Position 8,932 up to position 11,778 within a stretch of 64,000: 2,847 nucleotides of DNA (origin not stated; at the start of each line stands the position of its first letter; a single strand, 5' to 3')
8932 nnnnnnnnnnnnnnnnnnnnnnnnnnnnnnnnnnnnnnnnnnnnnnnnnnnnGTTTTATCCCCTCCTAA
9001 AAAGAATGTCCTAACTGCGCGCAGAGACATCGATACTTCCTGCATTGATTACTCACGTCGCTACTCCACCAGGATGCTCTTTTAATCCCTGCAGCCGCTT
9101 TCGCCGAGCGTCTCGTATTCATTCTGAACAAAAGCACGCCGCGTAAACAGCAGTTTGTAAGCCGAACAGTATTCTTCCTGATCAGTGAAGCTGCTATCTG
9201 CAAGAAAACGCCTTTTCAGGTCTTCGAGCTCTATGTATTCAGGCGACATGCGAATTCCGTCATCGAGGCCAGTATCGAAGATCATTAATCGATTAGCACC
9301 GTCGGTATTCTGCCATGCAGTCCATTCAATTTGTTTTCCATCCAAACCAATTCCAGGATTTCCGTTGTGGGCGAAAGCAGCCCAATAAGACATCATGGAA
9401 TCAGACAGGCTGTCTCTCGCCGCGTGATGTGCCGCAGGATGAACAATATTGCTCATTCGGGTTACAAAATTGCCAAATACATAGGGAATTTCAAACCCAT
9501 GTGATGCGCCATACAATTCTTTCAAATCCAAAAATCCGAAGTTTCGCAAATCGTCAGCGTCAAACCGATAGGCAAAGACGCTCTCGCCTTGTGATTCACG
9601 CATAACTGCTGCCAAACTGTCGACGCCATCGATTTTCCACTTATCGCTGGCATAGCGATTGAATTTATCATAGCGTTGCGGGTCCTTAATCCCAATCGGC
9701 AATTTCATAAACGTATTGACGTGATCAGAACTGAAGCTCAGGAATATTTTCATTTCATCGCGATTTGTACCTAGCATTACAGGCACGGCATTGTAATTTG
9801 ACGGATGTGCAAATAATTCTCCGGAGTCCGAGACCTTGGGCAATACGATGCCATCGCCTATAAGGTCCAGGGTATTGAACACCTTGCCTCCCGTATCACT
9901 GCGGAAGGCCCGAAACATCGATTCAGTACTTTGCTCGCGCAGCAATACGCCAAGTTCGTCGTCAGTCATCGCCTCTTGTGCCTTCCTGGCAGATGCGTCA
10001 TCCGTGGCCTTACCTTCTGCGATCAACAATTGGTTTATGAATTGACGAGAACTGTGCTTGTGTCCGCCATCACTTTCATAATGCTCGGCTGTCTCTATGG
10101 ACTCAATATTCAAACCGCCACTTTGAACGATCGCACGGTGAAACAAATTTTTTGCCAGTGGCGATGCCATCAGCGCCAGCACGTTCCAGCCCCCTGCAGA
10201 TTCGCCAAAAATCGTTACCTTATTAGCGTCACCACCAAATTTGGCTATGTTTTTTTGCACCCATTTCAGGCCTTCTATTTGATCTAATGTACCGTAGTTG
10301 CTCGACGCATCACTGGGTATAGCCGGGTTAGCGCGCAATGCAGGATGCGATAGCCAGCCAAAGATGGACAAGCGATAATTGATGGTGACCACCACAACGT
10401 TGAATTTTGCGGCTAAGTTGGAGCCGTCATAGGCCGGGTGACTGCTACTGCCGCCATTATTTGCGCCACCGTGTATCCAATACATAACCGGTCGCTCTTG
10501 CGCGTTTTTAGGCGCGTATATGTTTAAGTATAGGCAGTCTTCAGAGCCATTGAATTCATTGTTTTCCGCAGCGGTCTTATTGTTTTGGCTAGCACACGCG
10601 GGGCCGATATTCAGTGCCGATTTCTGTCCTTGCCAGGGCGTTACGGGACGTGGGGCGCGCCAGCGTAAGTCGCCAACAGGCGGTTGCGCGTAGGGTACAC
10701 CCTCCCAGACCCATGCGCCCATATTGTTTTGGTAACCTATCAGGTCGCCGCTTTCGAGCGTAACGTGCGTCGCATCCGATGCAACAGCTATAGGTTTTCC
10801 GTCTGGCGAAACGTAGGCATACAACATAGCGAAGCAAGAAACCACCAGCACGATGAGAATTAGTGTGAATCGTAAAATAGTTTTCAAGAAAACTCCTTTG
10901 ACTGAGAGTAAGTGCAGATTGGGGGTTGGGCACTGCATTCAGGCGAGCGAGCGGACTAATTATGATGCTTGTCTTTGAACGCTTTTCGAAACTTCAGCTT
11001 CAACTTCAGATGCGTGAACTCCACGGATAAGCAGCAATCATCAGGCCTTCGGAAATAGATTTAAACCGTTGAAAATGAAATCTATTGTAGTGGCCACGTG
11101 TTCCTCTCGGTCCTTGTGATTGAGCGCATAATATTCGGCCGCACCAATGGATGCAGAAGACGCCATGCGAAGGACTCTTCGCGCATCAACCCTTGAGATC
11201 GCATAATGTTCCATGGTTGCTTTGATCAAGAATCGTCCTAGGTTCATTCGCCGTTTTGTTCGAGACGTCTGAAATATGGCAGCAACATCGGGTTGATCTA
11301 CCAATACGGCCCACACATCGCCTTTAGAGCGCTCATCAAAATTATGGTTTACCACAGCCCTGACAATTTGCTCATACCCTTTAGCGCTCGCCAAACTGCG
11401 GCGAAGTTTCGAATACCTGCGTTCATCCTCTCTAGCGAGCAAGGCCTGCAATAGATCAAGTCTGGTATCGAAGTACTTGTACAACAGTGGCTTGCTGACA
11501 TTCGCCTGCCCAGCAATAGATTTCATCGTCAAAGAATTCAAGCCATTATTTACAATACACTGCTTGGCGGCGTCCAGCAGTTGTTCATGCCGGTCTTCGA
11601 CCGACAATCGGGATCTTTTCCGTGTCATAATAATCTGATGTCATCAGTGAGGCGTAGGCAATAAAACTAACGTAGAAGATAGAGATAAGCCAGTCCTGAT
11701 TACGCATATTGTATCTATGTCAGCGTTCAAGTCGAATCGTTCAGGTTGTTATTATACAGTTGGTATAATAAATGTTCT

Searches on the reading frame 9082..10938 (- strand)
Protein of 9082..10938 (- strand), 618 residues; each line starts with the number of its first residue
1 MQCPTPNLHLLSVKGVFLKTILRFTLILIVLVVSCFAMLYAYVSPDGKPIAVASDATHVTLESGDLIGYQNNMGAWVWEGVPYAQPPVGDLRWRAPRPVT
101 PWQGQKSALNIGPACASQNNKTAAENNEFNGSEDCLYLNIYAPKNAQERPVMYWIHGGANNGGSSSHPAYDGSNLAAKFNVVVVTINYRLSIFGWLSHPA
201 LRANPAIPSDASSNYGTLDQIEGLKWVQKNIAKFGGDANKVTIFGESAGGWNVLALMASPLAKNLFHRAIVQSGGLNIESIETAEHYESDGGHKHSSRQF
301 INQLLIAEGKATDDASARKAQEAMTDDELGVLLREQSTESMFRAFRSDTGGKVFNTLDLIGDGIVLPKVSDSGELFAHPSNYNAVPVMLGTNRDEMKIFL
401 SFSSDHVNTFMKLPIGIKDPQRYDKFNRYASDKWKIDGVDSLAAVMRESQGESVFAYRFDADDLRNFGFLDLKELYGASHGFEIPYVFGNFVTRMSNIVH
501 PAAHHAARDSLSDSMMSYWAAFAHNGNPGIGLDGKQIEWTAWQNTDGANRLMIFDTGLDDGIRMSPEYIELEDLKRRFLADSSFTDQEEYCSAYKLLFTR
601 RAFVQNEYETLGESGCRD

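Call 31: search_protein_families(library=pfam, proteins=[window:9082-10938:-], max_evalue=0.00001)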
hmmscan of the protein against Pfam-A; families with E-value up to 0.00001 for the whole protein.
window:9082-10938:- (618 aa): 3 families
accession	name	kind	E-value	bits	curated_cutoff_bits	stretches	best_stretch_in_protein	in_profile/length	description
PF00135.34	COesterase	-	6.5e-99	332.6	27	2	56-407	2-328/515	Carboxylesterase family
PF20434.5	BD-FAE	-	2.6e-11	43.9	26.8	1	138-261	1-109/215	BD-FAE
PF07859.19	Abhydrolase_3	-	2e-09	37.9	25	0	219-276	51-110/210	alpha/beta hydrolase fold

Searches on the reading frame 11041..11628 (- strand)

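Call 31: search_protein_families(library=pfam, proteins=[window:11041-11628:-], max_evalue=0.00001)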
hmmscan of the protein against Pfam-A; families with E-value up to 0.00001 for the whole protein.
window:11041-11628:- (195 aa): 1 family
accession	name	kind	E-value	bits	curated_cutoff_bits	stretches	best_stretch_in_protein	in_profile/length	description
PF00440.29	TetR_N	-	7e-12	45.4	24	1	17-63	1-47/47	Bacterial regulatory proteins, tetR family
